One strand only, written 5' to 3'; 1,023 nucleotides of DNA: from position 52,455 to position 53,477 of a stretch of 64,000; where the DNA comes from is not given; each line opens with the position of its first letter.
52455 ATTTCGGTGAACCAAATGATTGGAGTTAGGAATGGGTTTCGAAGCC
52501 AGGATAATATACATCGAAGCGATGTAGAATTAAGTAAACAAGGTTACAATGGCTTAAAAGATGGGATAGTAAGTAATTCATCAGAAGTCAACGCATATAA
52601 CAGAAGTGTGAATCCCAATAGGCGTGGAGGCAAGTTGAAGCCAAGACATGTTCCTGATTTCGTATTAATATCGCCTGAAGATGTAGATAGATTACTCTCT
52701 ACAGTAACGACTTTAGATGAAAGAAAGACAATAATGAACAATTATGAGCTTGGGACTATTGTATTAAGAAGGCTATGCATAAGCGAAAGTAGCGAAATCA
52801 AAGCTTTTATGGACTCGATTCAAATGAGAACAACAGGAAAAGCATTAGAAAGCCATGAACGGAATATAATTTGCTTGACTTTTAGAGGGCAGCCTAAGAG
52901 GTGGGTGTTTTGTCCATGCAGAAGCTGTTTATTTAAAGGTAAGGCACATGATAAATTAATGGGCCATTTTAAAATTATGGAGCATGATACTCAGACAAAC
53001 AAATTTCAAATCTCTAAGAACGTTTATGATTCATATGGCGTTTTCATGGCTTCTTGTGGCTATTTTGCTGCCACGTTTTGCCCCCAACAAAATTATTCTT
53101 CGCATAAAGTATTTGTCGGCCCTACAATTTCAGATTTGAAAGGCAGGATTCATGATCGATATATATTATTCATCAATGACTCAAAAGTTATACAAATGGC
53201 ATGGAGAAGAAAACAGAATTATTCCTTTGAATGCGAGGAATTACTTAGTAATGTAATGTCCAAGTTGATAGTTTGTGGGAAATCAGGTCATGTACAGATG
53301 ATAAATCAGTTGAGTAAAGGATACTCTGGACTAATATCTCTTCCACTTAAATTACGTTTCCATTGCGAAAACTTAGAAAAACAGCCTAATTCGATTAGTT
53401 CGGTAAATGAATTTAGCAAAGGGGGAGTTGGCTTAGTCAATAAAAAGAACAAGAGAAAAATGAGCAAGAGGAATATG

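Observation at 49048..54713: Head-to-head paralog pair sharing an unassigned conserved Cys-containing domain of about 250 aa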

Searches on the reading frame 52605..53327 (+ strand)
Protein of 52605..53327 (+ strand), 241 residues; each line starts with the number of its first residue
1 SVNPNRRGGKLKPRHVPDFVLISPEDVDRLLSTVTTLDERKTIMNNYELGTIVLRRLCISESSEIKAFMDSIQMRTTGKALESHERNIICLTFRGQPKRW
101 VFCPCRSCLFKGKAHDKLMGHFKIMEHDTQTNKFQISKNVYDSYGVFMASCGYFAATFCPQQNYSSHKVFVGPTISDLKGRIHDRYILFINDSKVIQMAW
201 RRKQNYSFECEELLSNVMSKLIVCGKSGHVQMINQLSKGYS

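Call 5: find_homologous_proteins(query=window:52605-53327:+, max_evalue=0.001)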
Query window:52605-53327:+: 113 candidates shared short words with the query, none scored E <= 0.001.

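Call 6: search_solved_structures(query=window:52605-53327:+, max_evalue=10)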
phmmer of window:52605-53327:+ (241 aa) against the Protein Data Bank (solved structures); distinct sequences matched with E-value up to 10: 3.
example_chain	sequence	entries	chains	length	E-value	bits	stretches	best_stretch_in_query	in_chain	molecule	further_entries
2dxp_A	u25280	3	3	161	0.51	13.1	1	48-101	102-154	Sulfolobus solfataricus protein tyrosine phosphatase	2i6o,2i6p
2i6i_A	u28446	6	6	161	0.67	12.7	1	48-101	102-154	Sulfolobus solfataricus protein tyrosine phosphatase | protein tyrosine phosphatase | SsoPTP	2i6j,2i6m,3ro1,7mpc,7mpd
4b6h_A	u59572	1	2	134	0.71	12.6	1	165-218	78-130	MRNA-DECAPPING ENZYME 1A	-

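Call 14: search_protein_representatives(alignment_id=A1)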
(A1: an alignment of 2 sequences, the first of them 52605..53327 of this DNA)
Query: 2 sequences, 261 profile positions. Proteins with E-value up to 0.001 (for the whole library): 28; up to 1e-10: 27; up to 1e-30: 10. The best 28 are listed.
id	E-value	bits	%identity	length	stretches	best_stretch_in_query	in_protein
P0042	1.8e-131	453.8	-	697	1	1-260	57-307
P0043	8.4e-120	415.5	-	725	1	1-259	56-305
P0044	1.3e-110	385.5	-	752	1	8-261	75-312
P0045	6.0e-103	360.3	-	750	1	8-260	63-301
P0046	1.2e-86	306.9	-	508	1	5-255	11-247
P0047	1.5e-77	277.0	-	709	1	12-257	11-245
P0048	6.6e-74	265.1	-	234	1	40-218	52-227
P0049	9.8e-69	248.1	-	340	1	13-254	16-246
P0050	1.6e-41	158.9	-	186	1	14-162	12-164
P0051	2.6e-40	155.0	-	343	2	96-225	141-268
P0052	5.6e-30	121.1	-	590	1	14-251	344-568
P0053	1.9e-25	106.3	-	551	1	13-181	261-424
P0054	1.3e-22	97.0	-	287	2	108-180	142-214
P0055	1.8e-20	90.0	-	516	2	108-180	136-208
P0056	2.2e-20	89.7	-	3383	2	97-238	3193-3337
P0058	4.1e-19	85.5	-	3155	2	93-243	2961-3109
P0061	2.7e-16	76.3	-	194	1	93-226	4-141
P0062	4.8e-16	75.4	-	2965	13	83-161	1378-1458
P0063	3.0e-15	72.8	-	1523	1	35-223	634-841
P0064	1.0e-13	67.8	-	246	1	11-239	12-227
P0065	3.8e-13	66.0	-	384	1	47-239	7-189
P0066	6.3e-13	65.2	-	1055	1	35-221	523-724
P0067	6.1e-12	62.0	-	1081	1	35-213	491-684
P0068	1.0e-11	61.3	-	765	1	11-223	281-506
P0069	1.6e-05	40.9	-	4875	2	88-158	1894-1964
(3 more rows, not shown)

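Call 17: list_cluster_members(proteins=[P0052, P0054, P0055, P0056, P0058, P0062, P0063, P0064, P0068, P0069])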
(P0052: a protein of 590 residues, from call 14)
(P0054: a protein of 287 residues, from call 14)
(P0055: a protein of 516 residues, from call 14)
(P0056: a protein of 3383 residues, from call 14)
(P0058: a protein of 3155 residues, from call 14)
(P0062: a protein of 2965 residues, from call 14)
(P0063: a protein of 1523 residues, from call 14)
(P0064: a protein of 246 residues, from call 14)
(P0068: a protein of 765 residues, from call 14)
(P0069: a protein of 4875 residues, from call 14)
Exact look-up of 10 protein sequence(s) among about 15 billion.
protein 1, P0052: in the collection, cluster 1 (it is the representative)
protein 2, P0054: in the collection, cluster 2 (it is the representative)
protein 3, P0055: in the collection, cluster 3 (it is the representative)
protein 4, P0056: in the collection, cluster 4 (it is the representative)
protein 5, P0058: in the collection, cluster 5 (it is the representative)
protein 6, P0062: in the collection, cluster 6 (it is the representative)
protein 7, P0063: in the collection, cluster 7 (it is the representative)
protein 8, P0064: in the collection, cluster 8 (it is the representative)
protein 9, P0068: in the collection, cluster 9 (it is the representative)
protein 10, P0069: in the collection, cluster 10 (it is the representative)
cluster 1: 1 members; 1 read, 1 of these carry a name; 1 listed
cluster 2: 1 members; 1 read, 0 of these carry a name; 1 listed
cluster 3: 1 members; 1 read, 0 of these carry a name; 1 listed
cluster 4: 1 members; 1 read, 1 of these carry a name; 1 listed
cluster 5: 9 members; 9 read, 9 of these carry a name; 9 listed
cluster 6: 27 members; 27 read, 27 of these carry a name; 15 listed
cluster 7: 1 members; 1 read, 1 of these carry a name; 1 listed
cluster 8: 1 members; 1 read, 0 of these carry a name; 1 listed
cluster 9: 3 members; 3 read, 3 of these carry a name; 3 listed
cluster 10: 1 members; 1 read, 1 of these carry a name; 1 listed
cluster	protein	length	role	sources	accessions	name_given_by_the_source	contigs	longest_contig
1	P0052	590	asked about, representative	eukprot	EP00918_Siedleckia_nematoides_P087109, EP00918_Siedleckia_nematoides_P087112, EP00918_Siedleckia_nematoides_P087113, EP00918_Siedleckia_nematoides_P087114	GHVU01191601.1.p1 GENE.GHVU01191601.1~~GHVU01191601.1.p1 ORF type:complete len:591 ...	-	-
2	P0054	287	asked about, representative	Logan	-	-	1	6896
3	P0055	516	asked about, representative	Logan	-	-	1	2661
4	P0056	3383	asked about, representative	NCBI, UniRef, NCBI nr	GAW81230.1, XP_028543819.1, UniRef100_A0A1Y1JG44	sporozoite and liver stage asparagine-rich protein [Plasmodium gonderi] | Sporozoite and liver stage asparagine-rich protein n=1 Tax=Plasmodium gonderi TaxID=77519 ...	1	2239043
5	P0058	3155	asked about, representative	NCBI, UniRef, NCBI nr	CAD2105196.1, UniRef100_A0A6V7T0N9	sporozoite and liver stage asparagine-rich protein [Plasmodium vinckei] | Sporozoite and liver stage asparagine-rich protein n=1 Tax=Plasmodium vinckei TaxID=5860 ...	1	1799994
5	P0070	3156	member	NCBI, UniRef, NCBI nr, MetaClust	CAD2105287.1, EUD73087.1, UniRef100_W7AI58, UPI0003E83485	hypothetical protein YYG_02087 [Plasmodium vinckei petteri] | Sporozoite and liver stage asparagine-rich protein n=1 Tax=Plasmodium vinckei petteri ... | status=active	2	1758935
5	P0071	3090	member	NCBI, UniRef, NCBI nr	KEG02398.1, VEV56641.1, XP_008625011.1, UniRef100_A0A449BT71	sporozoite and liver stage asparagine-rich protein [Plasmodium vinckei vinckei] | Sporozoite and liver stage asparagine-rich protein n=1 Tax=Plasmodium vinckei vinckei ...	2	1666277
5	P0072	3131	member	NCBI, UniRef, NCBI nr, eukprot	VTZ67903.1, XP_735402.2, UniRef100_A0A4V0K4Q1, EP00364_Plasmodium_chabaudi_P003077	sporozoite and liver stage asparagine-rich protein [Plasmodium chabaudi chabaudi] | Sporozoite and liver stage asparagine-rich protein n=1 Tax=Plasmodium chabaudi chabaudi ... | XP_735402.2 sporozoite asparagine-rich protein [Plasmodium chabaudi chabaudi]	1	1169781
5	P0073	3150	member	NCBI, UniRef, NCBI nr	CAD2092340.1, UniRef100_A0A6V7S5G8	sporozoite and liver stage asparagine-rich protein [Plasmodium vinckei lentum] | Sporozoite and liver stage asparagine-rich protein n=1 Tax=Plasmodium vinckei lentum ...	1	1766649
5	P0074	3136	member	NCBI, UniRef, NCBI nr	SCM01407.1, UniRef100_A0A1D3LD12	sporozoite and liver stage asparagine-rich protein [Plasmodium chabaudi chabaudi] | Sporozoite and liver stage asparagine-rich protein n=1 Tax=Plasmodium chabaudi chabaudi ...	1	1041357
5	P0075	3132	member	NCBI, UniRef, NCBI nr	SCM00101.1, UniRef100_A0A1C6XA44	sporozoite and liver stage asparagine-rich protein [Plasmodium chabaudi chabaudi] | Sporozoite and liver stage asparagine-rich protein n=1 Tax=Plasmodium chabaudi chabaudi ...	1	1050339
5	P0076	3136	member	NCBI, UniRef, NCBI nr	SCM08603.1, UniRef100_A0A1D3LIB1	sporozoite and liver stage asparagine-rich protein [Plasmodium chabaudi adami] | Sporozoite and liver stage asparagine-rich protein n=1 Tax=Plasmodium chabaudi adami ...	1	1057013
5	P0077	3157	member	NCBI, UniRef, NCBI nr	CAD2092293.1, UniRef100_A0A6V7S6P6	sporozoite and liver stage asparagine-rich protein [Plasmodium vinckei brucechwatti] | Sporozoite and liver stage asparagine-rich protein n=1 Tax=Plasmodium vinckei ...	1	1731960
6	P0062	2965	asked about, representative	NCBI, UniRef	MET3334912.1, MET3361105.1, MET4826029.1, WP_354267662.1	VCBS domain-containing protein [Bradyrhizobium ottawaense] | VCBS domain-containing protein n=1 Tax=Bradyrhizobium ottawaense TaxID=931866 ...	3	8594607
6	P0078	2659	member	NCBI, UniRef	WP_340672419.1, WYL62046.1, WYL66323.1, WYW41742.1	VCBS domain-containing protein [Bradyrhizobium ottawaense] | VCBS domain-containing protein n=1 Tax=Bradyrhizobium ottawaense TaxID=931866 ...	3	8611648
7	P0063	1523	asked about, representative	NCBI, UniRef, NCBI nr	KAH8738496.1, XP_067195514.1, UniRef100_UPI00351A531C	hypothetical protein FG386_001878 [Cryptosporidium ryanae] | uncharacterized protein n=1 Tax=Cryptosporidium ryanae TaxID=515981 RepID=UPI00351A531C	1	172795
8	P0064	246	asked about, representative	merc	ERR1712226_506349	-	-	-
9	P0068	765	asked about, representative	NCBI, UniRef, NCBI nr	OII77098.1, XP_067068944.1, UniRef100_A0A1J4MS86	hypothetical protein cand_020800 [Cryptosporidium andersoni] | Uncharacterized protein n=1 Tax=Cryptosporidium andersoni TaxID=117008 ...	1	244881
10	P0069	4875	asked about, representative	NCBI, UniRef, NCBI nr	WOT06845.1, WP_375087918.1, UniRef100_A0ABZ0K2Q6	VCBS domain-containing protein [Shewanella youngdeokensis] | VCBS domain-containing protein n=1 Tax=Shewanella youngdeokensis TaxID=2999068 ... | VCBS domain-containing protein [Shewanella sp. DAU334]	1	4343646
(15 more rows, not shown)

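Call 18: search_protein_families(library=pfam, proteins=[P0052, P0055, P0056, P0062, P0063, P0068], max_evalue=0.01)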
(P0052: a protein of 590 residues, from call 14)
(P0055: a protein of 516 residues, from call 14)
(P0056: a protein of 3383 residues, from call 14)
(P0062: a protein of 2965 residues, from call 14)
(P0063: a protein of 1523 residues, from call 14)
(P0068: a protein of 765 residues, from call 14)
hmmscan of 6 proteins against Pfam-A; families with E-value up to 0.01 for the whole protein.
P0052 (590 aa): 0 families

P0055 (516 aa): 0 families

P0056 (3383 aa): 0 families

P0062 (2965 aa): 9 families
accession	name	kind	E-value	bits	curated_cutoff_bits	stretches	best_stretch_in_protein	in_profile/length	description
PF17803.7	Cadherin_4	-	5.6e-163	530.2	25.1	18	374-445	2-71/71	Bacterial cadherin-like domain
PF17963.7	Big_9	-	1e-68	228.7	23.6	16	1097-1196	1-89/89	Bacterial Ig domain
PF12045.13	DUF3528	-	3.9e-15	57.3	29.5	0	1244-1268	35-57/126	Protein of unknown function (DUF3528)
PF10633.15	NPCBM_assoc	-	2.7e-14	53.6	24.4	0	1046-1094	25-74/78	NPCBM-associated, NEW3 domain of alpha-galactosidase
PF13360.13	PQQ_2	-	2.8e-14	53.8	27.6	0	1163-1236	65-140/233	Outer membrane protein assembly factor BamB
PF18492.6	ORF_2_N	-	3.7e-13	50.2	29.2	0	1362-1411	25-72/122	Open reading frame 2 N-terminal domain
PF21477.3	FERM_C_FAK1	-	1.4e-08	35.6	27.7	0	861-907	33-79/99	FAK1/PYK2, FERM domain C-lobe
PF00353.25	HemolysinCabind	-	1.8e-06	28.2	23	2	2302-2323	2-23/36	RTX calcium-binding nonapeptide repeat (4 copies)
PF08136.16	SRA_like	-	4.6e-05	24.1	25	0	1714-1731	17-34/46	Ribosome hibernation factor SRA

P0063 (1523 aa): 0 families

P0068 (765 aa): 0 families

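Call 19: predict_structure(alignment_id=A1)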
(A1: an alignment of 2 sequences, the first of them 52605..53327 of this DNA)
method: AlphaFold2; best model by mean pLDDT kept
length: 241 residues; sequences in the alignment: 2
mean_pLDDT: 31.3   pTM: 0.19
mean pLDDT of the five models: 31.3, 30.9, 29.1, 28.1, 27.7
residues with pLDDT >= 90: 0; 70-90: 0; 50-70: 0; < 50: 241
segments of 3 or more residues with pLDDT < 50: 1-241
pLDDT, mean of each block of 10 residues (from residue 1): 34 27 39 43 36 28 29 28 28 28 28 28 34 36 30 25 25 28 36 37 34 31 29 33 34
secondary structure, 60 per line:
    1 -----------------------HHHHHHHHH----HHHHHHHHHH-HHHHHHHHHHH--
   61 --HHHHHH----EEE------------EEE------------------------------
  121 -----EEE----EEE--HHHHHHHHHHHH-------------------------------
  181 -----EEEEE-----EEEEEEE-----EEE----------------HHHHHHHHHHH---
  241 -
elements in order: H24-32 H37-46 H48-58 H63-68 E73-75 E88-90 E126-128 E133-135 H138-149 E186-190 E196-202 E208-210 H227-237

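Call 37: list_cluster_members(proteins=[P0042, P0043, P0045, P0047, P0051, P0053, P0061, P0065, P0066, P0067])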
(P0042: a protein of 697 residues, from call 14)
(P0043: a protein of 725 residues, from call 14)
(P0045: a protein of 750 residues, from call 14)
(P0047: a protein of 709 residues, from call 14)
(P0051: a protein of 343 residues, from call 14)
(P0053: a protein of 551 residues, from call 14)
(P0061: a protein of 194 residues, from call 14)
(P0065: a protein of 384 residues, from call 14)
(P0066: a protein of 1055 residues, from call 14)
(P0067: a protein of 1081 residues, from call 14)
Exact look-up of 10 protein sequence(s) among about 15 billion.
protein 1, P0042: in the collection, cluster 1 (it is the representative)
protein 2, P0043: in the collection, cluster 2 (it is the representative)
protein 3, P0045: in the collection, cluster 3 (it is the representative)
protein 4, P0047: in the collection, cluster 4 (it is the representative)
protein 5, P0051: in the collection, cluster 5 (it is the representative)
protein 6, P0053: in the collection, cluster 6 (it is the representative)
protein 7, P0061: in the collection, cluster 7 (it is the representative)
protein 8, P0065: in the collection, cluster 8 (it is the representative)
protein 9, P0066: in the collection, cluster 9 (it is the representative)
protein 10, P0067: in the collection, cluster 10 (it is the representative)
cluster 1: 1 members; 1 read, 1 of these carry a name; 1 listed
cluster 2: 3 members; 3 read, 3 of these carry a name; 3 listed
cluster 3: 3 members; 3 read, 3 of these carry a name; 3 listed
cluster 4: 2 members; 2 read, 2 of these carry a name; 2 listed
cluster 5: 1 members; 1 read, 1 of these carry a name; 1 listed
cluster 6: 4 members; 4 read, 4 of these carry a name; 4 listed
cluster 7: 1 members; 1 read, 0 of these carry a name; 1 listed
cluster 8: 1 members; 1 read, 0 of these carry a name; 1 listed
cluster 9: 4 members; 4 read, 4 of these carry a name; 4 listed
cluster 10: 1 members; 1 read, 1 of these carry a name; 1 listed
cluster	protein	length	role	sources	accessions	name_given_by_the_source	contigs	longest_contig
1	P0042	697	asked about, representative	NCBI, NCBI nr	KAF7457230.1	putative sporozoite and liver stage asparagine-rich protein [Cryptosporidium felis]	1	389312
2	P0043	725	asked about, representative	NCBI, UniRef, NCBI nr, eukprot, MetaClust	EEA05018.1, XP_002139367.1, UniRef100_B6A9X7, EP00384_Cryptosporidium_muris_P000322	uncharacterized protein CMU_040880 [Cryptosporidium muris RN66] | Uncharacterized protein n=1 Tax=Cryptosporidium muris (strain RN66) TaxID=441375 ... | XP_002139367.1 hypothetical protein [Cryptosporidium muris RN66]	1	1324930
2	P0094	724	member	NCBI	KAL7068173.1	hypothetical protein ACR3K2_13440 [Cryptosporidium serpentis]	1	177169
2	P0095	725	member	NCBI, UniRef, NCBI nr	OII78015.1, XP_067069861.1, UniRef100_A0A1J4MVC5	hypothetical protein cand_036630 [Cryptosporidium andersoni] | Uncharacterized protein n=1 Tax=Cryptosporidium andersoni TaxID=117008 ...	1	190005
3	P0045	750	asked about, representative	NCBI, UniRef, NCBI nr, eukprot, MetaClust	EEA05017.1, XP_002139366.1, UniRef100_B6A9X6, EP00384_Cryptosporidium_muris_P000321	uncharacterized protein CMU_040870 [Cryptosporidium muris RN66] | Uncharacterized protein n=1 Tax=Cryptosporidium muris (strain RN66) TaxID=441375 ... | XP_002139366.1 hypothetical protein [Cryptosporidium muris RN66]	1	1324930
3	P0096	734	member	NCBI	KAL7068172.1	hypothetical protein ACR3K2_13430 [Cryptosporidium serpentis]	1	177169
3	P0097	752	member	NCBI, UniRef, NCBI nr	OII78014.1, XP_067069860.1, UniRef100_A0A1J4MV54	hypothetical protein cand_036620 [Cryptosporidium andersoni] | Uncharacterized protein n=1 Tax=Cryptosporidium andersoni TaxID=117008 ...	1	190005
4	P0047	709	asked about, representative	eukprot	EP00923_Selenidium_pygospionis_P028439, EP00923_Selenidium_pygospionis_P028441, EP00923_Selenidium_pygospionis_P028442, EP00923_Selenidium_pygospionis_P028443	GHVN01051089.1.p1 GENE.GHVN01051089.1~~GHVN01051089.1.p1 ORF type:complete len:710 ...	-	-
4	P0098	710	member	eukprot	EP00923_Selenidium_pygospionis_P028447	GHVN01051100.1.p1 GENE.GHVN01051100.1~~GHVN01051100.1.p1 ORF type:complete len:711 ...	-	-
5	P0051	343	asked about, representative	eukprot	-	GHVS01041209.1.p2 GENE.GHVS01041209.1~~GHVS01041209.1.p2 ORF type:complete len:344 ...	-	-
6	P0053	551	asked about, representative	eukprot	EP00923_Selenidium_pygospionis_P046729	GHVN01080723.1.p1 GENE.GHVN01080723.1~~GHVN01080723.1.p1 ORF type:complete len:576 ...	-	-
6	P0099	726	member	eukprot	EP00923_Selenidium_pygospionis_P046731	GHVN01080725.1.p1 GENE.GHVN01080725.1~~GHVN01080725.1.p1 ORF type:complete len:727 ...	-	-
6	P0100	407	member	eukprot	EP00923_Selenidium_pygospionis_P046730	GHVN01080724.1.p1 GENE.GHVN01080724.1~~GHVN01080724.1.p1 ORF type:complete len:408 ...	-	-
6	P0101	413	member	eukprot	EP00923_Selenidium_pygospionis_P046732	GHVN01080726.1.p1 GENE.GHVN01080726.1~~GHVN01080726.1.p1 ORF type:complete len:414 ...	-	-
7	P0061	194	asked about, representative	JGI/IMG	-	-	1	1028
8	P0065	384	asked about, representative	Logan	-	-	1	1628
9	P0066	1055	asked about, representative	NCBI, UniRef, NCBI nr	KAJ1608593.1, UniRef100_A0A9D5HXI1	hypothetical protein OJ253_1851 [Cryptosporidium canis] | Uncharacterized protein n=1 Tax=Cryptosporidium canis TaxID=195482 RepID=A0A9D5HXI1_9CRYT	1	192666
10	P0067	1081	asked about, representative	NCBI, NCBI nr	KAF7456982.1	hypothetical protein HWI79_2485 [Cryptosporidium felis]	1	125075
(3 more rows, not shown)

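Call 60: find_encoding_contigs(protein=P0045, flank=8000, max_places=3)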
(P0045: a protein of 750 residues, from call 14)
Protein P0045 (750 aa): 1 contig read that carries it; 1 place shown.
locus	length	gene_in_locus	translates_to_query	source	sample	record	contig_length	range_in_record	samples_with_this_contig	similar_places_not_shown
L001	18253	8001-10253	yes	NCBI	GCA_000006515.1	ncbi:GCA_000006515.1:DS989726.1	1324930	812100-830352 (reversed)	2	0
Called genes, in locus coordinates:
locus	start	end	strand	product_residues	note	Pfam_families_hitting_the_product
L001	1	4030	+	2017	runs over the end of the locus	PF04182:B-block_TFIIIC, PF24657:DUF7646 (faint)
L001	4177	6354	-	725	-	-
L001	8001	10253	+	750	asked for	-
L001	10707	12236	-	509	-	PF05653:Mg_trans_NIPA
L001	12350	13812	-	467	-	-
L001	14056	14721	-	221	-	PF01412:ArfGap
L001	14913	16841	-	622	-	-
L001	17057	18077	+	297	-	PF16131:Torus (faint), PF25542:zf-CCCH_12 (faint), PF00642:zf-CCCH (faint), PF14608:zf-CCCH_2 (faint), PF18044:zf-CCCH_4 (faint), PF18345:zf_CCCH_4 (weak), PF22623:zf-CCCH_9 (faint), PF25261:zf-CCCH_PARP12 (faint)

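Call 66: find_encoding_contigs(protein=P0042, flank=4000, max_places=2)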
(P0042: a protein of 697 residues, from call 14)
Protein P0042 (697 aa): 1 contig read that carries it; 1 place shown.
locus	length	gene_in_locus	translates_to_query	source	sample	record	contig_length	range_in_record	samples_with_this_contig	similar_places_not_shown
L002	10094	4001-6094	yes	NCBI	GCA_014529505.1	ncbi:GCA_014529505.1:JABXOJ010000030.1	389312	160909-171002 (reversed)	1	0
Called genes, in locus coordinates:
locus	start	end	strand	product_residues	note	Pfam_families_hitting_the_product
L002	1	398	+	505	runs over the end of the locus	PF05653:Mg_trans_NIPA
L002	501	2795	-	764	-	-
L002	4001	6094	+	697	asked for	-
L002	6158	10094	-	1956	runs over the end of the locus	PF04182:B-block_TFIIIC (weak)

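Call 67: find_encoding_contigs(protein=P0044, flank=4000, max_places=2)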
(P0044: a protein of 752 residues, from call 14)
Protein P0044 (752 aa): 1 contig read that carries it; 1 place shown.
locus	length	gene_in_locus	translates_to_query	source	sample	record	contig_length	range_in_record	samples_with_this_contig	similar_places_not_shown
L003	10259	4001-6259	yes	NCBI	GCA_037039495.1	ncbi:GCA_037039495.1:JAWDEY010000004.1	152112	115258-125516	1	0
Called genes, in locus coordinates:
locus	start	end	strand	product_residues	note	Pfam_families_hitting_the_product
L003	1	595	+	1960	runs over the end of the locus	PF04182:B-block_TFIIIC (weak), PF24657:DUF7646 (faint)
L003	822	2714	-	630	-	-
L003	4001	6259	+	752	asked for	-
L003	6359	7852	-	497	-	PF05653:Mg_trans_NIPA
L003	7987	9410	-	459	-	-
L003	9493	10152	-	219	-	PF01412:ArfGap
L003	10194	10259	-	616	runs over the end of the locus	-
